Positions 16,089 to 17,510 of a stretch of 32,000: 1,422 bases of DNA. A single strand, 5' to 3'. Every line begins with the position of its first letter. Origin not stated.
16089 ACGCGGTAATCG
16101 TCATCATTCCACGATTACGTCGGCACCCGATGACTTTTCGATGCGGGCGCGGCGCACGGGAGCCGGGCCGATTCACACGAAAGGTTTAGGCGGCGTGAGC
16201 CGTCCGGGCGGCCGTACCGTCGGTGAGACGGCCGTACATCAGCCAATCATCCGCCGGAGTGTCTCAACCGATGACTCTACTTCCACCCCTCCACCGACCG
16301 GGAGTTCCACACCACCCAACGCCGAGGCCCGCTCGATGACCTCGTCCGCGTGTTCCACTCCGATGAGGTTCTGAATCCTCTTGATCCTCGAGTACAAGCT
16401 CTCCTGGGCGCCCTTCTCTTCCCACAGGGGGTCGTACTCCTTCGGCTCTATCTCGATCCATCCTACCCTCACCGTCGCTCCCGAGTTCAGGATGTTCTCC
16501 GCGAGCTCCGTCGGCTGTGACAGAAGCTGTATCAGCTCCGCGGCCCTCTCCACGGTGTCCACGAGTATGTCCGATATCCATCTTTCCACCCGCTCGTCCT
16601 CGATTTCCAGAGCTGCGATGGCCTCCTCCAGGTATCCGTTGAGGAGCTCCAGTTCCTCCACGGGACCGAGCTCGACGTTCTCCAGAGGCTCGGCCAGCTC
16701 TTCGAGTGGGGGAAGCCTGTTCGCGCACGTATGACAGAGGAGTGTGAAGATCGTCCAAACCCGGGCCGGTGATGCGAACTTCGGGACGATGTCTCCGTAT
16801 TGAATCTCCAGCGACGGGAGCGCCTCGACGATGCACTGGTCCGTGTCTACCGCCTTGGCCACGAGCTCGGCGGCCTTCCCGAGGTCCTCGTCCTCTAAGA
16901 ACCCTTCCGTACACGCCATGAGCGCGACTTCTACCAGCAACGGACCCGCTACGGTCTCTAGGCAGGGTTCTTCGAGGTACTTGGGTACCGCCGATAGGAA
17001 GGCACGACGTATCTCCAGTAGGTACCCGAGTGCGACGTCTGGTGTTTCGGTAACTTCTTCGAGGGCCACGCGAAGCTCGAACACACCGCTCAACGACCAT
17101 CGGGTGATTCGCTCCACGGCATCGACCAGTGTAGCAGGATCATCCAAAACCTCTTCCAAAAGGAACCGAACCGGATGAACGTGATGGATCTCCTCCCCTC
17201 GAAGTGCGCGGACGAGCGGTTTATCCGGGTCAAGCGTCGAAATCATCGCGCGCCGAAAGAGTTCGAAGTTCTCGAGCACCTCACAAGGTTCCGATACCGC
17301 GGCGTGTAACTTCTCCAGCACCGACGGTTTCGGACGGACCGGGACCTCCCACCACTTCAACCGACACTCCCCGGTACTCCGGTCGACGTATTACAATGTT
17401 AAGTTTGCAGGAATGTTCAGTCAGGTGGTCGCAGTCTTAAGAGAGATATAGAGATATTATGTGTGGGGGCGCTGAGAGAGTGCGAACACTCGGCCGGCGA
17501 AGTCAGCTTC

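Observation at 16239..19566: Tandem divergent paralogs with four conserved cysteines bracketing a small membrane protein and a small helical protein: uncharacterised four-gene module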

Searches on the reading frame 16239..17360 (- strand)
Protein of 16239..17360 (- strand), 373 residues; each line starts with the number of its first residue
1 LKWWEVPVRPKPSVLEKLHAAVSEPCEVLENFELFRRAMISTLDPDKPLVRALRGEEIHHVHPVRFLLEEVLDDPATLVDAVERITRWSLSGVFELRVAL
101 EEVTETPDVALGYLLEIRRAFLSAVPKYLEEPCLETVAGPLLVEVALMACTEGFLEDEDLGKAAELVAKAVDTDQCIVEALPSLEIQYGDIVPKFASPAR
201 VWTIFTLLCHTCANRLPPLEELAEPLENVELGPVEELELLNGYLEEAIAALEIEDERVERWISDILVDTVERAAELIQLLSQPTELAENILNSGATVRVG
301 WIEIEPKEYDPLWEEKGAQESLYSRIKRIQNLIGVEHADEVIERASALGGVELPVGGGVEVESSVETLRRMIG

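Call 4: search_protein_families(library=pfam, proteins=[window:16239-17360:-], max_evalue=1)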
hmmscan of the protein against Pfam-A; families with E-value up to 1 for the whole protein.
window:16239-17360:- (373 aa): 1 family
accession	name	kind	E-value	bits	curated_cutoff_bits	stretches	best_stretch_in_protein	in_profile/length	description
PF00210.30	Ferritin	-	0.34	11.3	24.5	0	336-350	46-60/142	Ferritin-like domain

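Call 8: find_homologous_proteins(query=window:16239-17360:-, max_evalue=0.001)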
Query window:16239-17360:- (373 aa): 6 proteins with E <= 0.001 among 8000 candidates.
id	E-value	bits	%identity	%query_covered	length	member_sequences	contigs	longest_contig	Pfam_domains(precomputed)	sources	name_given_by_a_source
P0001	5.1e-227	771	95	100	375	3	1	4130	-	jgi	-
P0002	3.3e-208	709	87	100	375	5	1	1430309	-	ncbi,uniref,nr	ncbi:hypothetical protein [Methanopyrus sp. KOL6]|uniref:hypothetical protein n=1 Tax=Methanopyrus s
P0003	4.9e-205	699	85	100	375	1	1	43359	-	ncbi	ncbi:hypothetical protein [Methanopyrus sp.]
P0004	5.0e-194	663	81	100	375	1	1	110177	-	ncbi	ncbi:hypothetical protein [Methanopyrus sp.]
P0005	6.8e-188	642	80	100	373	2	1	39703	-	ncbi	ncbi:hypothetical protein [Methanopyrus sp.]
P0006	1.4e-93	332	50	91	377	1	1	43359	-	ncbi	ncbi:hypothetical protein [Methanopyrus sp.]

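Call 10: find_encoding_contigs(protein=P0002, flank=8000, max_places=3)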
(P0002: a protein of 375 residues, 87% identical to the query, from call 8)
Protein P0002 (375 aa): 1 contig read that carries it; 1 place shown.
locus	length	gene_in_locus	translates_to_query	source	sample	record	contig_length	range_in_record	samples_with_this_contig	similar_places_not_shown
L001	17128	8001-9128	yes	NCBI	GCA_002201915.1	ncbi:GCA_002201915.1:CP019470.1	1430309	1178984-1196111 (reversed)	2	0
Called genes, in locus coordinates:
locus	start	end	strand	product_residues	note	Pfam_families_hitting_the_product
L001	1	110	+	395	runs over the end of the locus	PF01969:Ni_insertion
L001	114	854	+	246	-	PF14018:DUF4234 (weak)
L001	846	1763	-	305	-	PF00733:Asn_synthase (weak), PF01171:ATP_bind_3, PF03054:tRNA_Me_trans, PF16503:zn-ribbon_14 (weak)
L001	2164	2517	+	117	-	-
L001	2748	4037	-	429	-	-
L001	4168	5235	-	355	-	PF03537:Glyco_hydro_114 (weak)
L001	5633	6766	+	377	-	-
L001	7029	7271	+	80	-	-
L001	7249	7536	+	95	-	-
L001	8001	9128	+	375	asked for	-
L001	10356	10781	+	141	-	-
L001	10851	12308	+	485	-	PF05378:Hydant_A_N (weak), PF01968:Hydantoinase_A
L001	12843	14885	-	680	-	PF05378:Hydant_A_N, PF01968:Hydantoinase_A, PF19278:Hydant_A_C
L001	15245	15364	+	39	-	-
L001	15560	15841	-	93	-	PF01918:Alba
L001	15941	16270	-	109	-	-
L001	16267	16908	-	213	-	PF07670:Gate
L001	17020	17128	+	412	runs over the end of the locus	PF00909:Ammonium_transp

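Call 11: find_encoding_contigs(protein=P0003, flank=8000, max_places=3)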
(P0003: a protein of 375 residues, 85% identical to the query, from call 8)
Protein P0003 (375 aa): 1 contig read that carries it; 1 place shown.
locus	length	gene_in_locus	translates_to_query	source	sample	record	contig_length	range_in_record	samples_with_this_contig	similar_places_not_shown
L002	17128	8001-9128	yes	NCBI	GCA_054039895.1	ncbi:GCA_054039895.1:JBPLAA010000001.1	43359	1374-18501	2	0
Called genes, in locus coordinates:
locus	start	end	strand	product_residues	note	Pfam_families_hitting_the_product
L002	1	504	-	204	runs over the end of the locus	PF07913:DUF1678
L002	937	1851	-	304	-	PF01171:ATP_bind_3, PF03054:tRNA_Me_trans, PF16503:zn-ribbon_14 (weak)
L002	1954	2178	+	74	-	-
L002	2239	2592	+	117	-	-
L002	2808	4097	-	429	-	-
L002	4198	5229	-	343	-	PF03537:Glyco_hydro_114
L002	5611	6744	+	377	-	-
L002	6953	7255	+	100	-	-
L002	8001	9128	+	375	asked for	-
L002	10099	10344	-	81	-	-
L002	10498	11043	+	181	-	-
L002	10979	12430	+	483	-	PF05378:Hydant_A_N (faint), PF01968:Hydantoinase_A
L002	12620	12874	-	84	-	-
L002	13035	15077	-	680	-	PF05378:Hydant_A_N, PF01968:Hydantoinase_A, PF19278:Hydant_A_C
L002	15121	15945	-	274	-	PF00571:CBS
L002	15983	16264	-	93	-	PF01918:Alba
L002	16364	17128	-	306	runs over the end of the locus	PF07670:Gate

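Call 12: find_encoding_contigs(protein=P0004, flank=8000, max_places=3)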
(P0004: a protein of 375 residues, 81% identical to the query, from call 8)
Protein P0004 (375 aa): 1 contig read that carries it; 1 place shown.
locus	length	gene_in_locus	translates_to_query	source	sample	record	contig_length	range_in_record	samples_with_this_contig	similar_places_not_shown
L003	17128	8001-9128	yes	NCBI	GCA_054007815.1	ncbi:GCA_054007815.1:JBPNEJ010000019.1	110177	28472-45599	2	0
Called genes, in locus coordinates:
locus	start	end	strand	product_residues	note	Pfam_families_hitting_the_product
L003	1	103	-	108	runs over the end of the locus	PF00543:P-II (weak), PF10126:Nit_Regul_Hom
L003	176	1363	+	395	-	PF01969:Ni_insertion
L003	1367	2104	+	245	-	PF14018:DUF4234 (weak)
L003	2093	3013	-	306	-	PF00733:Asn_synthase (weak), PF01171:ATP_bind_3, PF03054:tRNA_Me_trans, PF16503:zn-ribbon_14 (weak)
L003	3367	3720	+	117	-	-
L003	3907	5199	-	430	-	-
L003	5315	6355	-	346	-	PF03537:Glyco_hydro_114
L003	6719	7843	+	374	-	-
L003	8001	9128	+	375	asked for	-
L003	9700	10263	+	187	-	-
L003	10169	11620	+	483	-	PF05378:Hydant_A_N (weak), PF01968:Hydantoinase_A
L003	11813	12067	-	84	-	-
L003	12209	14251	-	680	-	PF05378:Hydant_A_N, PF01968:Hydantoinase_A, PF19278:Hydant_A_C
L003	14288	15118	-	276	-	PF00571:CBS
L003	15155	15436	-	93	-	PF01918:Alba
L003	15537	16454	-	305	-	PF07670:Gate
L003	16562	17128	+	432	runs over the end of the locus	PF00909:Ammonium_transp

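Call 13: find_encoding_contigs(protein=P0005, flank=8000, max_places=3)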
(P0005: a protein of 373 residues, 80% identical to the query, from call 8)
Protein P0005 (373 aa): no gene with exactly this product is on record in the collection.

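Call 14: find_encoding_contigs(protein=P0001, flank=8000, max_places=3)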
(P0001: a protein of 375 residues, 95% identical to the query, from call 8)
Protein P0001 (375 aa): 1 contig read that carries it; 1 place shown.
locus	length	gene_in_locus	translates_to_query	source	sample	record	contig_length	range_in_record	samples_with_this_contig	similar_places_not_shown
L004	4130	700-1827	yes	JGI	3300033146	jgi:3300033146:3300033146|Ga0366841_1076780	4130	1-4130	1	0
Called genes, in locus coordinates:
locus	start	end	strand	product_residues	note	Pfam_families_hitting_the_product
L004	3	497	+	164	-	?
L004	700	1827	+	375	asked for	-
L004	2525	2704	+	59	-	-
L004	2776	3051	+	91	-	-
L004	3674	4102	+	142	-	-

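Call 26: search_solved_structures(query=A2, max_evalue=10, show_alignments=2)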
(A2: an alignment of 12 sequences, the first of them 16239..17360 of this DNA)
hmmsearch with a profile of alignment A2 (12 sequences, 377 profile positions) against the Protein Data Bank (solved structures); distinct sequences matched with E-value up to 10: 3.
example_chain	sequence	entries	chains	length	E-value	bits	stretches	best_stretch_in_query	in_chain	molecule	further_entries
3mlg_A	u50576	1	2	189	0.12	14.6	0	145-177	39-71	2X chimera of Helicobacter pylori protein HP0242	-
21gi_A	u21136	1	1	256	0.29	13.3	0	146-177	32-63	A designed protein Three-twist Knot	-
7b30_A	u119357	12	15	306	1.7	10.8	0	212-265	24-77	Serine/threonine-protein kinase 24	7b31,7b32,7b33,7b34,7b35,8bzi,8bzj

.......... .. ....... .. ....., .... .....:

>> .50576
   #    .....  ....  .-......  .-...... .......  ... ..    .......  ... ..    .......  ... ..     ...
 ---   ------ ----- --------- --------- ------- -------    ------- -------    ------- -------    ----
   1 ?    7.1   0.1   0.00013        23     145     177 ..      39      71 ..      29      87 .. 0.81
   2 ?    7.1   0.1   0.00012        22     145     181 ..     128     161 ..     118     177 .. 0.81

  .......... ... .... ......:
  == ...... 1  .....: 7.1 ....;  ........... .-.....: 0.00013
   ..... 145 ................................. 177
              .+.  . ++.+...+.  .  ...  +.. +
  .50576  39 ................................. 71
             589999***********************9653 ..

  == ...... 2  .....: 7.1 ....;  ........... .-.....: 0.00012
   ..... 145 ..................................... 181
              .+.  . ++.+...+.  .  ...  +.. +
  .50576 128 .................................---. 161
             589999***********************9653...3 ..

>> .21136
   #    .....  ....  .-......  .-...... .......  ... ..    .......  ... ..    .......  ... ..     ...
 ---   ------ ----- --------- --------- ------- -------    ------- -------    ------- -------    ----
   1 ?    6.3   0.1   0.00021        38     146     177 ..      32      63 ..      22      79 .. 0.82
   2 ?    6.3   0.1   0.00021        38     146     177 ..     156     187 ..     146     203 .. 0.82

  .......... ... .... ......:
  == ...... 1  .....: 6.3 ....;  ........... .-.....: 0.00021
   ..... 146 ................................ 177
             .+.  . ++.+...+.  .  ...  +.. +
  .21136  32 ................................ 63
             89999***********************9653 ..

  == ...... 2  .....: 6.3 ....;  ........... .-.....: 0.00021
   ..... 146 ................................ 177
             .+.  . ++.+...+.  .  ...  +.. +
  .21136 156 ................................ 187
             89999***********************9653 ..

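Call 28: predict_structure(alignment_id=A2)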
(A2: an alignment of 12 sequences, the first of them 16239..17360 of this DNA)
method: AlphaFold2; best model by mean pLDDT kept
length: 373 residues; sequences in the alignment: 12
mean_pLDDT: 64.0   pTM: 0.64
mean pLDDT of the five models: 64.0, 53.7, 43.9, 42.4, 38.0
residues with pLDDT >= 90: 14; 70-90: 179; 50-70: 68; < 50: 112
segments of 3 or more residues with pLDDT < 50: 1-31, 295-373
pLDDT, mean of each block of 10 residues (from residue 1): 28 41 42 57 59 55 74 84 84 88 86 90 80 66 76 68 79 83 82 78 58 60 84 76 86 90 86 80 80 50 38 33 34 36 32 25 30 28
secondary structure, 60 per line:
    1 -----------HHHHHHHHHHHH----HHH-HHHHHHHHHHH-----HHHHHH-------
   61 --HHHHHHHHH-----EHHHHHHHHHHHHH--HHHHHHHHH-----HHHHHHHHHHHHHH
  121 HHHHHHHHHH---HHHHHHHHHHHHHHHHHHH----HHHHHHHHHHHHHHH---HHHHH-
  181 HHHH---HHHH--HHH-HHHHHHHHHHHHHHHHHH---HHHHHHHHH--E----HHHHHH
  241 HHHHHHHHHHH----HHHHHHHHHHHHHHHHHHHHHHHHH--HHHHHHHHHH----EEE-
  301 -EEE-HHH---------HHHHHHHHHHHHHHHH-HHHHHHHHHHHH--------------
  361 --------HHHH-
elements in order: H12-23 H32-42 H48-53 H63-71 H78-90 H93-101 H107-130 H134-152 H157-171 H175-179 H181-184 H188-191 H198-215 H219-227 H235-251 H256-280 H283-292 E297-299 E302-304 H318-333 H335-346 H369-372

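Call 30: search_protein_representatives(alignment_id=A2)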
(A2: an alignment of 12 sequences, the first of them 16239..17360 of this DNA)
Query: 12 sequences, 377 profile positions. Proteins with E-value up to 0.001 (for the whole library): 7; up to 1e-10: 4; up to 1e-30: 2. The best 7 are listed.
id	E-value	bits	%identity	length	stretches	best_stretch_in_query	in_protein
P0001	1.0e-196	669.8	-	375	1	1-376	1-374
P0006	1.5e-196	669.2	-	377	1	2-377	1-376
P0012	2.0e-27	112.6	-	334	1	50-343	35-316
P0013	1.9e-23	99.5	-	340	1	55-340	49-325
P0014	1.4e-10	57.2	-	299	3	198-335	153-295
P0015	8.6e-09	51.3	-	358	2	114-345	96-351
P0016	1.4e-04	37.5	-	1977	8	27-102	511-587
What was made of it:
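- The family has no relatives outside one class (call 30).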

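Call 32: fold_search(model_id=the predicted structure, library=pdb)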
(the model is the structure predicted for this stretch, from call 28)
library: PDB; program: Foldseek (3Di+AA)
matches with E <= 10: 449; with E <= 0.001: 0
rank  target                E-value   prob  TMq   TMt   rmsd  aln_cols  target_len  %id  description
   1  5k7v_A                2.7e-01  0.16  0.13  0.16  21.8       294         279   18  Computational Design of Self-Assembling Cyclic Protein Homooligomers (released 2017-04-12)
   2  9a52_A                2.7e-01  0.14  0.15  0.14  20.5       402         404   10  Integrative model of YCSG-FABL by crosslinking MS and deep learning (released 2024-09-18)
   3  8evm_A                4.4e-01  0.11  0.10  0.15  20.8       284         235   14  De novo design of chlorophyll special pair containing protein assemblies (released 2024-05-15)
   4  8xqa_A                4.6e-01  0.13  0.15  0.10  22.6       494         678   10  Structure of the sea urchin spSLC9C1 in state-3 w/ cAMP dimer (released 2024-07-17)
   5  1iw1_A                5.9e-01  0.14  0.14  0.20  20.8       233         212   13  Crystal structure of a heme oxygenase (HmuO) from Corynebacterium diphtheriae complexed with heme in the ferrous state (released 2003-04-04)
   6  6ivn_A                6.9e-01  0.09  0.12  0.15  27.6       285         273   10  Crystal structure of a membrane protein G264A (released 2019-11-06)
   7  2z6e_B                6.9e-01  0.09  0.12  0.12  29.7       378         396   11  Crystal Structure of Human DAAM1 FH2 (released 2008-05-27)
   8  7ek2                  7.2e-01  0.08  0.13  0.13  24.1       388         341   10  Cryo-EM structure of VCCN1 in lipid nanodisc (released 2022-04-06)
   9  2b7m_A                7.2e-01  0.08  0.11  0.09  24.8       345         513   12  Crystal Structure of the S. cerevisiae Exocyst Component Exo70p (released 2005-11-15)
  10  1to9_A                7.5e-01  0.08  0.11  0.16  20.3       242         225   14  Crystal structure of THI-4 protein from Bacillus subtilis (released 2004-08-10)
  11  6ivp_D                8.5e-01  0.09  0.12  0.15  25.9       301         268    9  Crystal structure of a membrane protein P262A (released 2019-11-06)
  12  9e5c_6c               8.5e-01  0.09  0.13  0.02  45.1       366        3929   16  Cryo-EM structure of 96 nm repeat of microtubule doublet from T. brucei flagellum (released 2025-03-12)
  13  1tyh_A                9.2e-01  0.08  0.11  0.16  20.4       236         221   13  Crystal Structure of Transcriptional Activator tenA from Bacillus subtilis (released 2004-07-20)
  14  4uiq_B                9.6e-01  0.12  0.09  0.19  17.0       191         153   14  Isolated globin domain of the Bordetella pertussis globin-coupled sensor with a heme at the dimer interface (released 2016-04-13)
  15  8fed_J                9.6e-01  0.08  0.12  0.15  21.3       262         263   11  Structure of Mce1-LucB complex from Mycobacterium smegmatis (Map1) (released 2023-02-22)
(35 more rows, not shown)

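Call 33: list_cluster_members(proteins=[P0012, P0013, P0014, P0015, P0016, P0007, window:16239-17360:-])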
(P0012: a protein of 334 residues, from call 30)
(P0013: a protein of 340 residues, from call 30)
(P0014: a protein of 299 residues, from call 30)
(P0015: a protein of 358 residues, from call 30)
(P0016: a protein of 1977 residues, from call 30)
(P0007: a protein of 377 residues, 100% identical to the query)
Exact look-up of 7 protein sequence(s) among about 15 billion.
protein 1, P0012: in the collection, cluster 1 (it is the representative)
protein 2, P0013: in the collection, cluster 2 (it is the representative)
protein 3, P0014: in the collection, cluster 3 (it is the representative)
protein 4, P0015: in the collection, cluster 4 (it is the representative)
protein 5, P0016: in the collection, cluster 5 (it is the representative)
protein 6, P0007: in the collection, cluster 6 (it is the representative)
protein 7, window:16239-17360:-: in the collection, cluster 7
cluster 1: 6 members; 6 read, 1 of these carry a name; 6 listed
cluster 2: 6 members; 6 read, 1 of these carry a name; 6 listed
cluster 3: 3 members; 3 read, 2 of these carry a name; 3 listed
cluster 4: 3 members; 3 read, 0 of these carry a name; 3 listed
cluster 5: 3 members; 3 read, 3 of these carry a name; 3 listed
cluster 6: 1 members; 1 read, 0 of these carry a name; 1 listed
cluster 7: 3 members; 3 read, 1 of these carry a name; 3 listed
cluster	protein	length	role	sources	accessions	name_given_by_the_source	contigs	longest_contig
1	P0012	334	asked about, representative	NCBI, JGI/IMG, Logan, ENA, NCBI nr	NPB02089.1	MAG: hypothetical protein GXO28_04175 [Methanopyri archaeon] | hypothetical protein [Methanopyri archaeon]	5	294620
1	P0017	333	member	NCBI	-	-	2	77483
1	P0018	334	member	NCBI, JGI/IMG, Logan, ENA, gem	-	-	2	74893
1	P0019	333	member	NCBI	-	-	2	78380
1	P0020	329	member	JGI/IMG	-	-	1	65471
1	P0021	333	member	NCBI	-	-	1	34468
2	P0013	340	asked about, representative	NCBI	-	-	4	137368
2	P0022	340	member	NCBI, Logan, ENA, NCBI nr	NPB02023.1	MAG: hypothetical protein GXO28_03840 [Methanopyri archaeon] | hypothetical protein [Methanopyri archaeon]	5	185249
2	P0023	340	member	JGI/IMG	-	-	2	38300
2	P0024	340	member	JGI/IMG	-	-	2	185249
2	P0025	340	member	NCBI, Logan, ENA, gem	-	-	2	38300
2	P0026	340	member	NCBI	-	-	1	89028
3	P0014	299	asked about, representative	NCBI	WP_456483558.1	hypothetical protein [Methanopyrus kandleri]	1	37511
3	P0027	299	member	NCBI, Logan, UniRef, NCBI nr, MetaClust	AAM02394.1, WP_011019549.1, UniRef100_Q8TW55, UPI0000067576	hypothetical protein [Methanopyrus kandleri] | Uncharacterized protein specific for M.kandleri, MK-7 family n=1 Tax=Methanopyrus ... | status=active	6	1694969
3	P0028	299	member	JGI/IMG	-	-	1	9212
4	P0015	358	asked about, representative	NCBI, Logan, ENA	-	-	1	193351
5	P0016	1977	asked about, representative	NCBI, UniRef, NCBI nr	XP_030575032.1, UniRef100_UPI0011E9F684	uncharacterized protein LOC115772790 [Archocentrus centrarchus] | uncharacterized protein LOC115772790 n=1 Tax=Archocentrus centrarchus TaxID=63155 ...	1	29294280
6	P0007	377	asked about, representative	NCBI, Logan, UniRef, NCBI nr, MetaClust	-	-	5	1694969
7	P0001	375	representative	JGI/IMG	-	-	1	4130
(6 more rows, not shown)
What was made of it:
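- On MK-7-type orphan family (Methanopyri): P0014's cluster contains AAM02394.1, 'MK-7 family' (calls 30, 33).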

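Call 36: find_homologous_proteins(query=A3, max_evalue=0.01)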
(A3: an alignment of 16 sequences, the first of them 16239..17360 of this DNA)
Query A3 (16 sequences) (373 aa, profile of the alignment): 8 proteins with E <= 0.01 among 8000 candidates.
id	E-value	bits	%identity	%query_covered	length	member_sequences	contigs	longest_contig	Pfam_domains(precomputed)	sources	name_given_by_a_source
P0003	5.6e-158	544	85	100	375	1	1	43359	-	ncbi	ncbi:hypothetical protein [Methanopyrus sp.]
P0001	1.5e-157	543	95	100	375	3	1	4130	-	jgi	-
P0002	3.7e-156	538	87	100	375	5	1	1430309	-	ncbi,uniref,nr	ncbi:hypothetical protein [Methanopyrus sp. KOL6]|uniref:hypothetical protein n=1 Tax=Methanopyrus s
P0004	2.3e-154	532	81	100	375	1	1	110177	-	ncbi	ncbi:hypothetical protein [Methanopyrus sp.]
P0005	1.4e-153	529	80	100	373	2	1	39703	-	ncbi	ncbi:hypothetical protein [Methanopyrus sp.]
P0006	8.2e-150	517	50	91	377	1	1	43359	-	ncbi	ncbi:hypothetical protein [Methanopyrus sp.]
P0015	1.0e-84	303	26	89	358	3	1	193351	-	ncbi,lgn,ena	-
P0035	1.1e-59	221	25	87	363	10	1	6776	-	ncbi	-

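Call 37: find_encoding_contigs(protein=P0015, flank=8000, max_places=2)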
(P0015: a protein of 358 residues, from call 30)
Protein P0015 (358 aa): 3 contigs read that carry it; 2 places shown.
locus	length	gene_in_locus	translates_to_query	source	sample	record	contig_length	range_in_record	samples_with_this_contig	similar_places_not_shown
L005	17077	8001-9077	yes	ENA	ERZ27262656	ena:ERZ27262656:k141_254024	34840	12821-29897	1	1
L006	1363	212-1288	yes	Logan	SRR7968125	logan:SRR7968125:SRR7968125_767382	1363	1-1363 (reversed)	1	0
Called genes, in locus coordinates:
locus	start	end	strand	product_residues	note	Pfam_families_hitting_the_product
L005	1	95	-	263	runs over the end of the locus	PF01975:SurE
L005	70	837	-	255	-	PF01678:DAP_epimerase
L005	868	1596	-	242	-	PF08503:DapH_N, PF25087:GMPPB_C (faint), PF25084:LbH_EIF2B, PF00132:Hexapep, PF14602:Hexapep_2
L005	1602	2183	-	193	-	PF00117:GATase, PF07722:Peptidase_C26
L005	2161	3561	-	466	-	PF04715:, PF00425:Chorismate_bind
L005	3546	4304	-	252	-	PF01944:SpoIIM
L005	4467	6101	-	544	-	PF01409:tRNA-synt_2d, PF17759:tRNA_synthFbeta (weak)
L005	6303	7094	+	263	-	-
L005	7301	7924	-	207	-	PF01997:Translin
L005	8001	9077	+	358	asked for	-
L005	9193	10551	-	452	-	PF01029:NusB, PF01728:FtsJ (faint), PF22458:RsmF-B_ferredox, PF01189:Methyltr_RsmB-F, PF13649:Methyltransf_25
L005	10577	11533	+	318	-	PF06626:DUF1152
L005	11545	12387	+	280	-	PF02749:QRPTase_N, PF01729:QRPTase_C, PF02581:TMP-TENI (weak)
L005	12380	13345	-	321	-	-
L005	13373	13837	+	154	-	-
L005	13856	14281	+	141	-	-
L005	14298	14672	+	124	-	-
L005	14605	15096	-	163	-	PF02775:TPP_enzyme_C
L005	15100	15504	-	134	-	-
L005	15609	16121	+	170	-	PF26602:HVO_2718_N (faint), PF24250:HVO_2718 (weak), PF13560:HTH_31, PF01381:HTH_3, PF12844:HTH_19 (weak), PF13413:HTH_25 (weak)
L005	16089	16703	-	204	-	-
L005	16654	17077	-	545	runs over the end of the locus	PF11104:PilM_2 (faint), PF14450:FtsA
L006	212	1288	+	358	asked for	-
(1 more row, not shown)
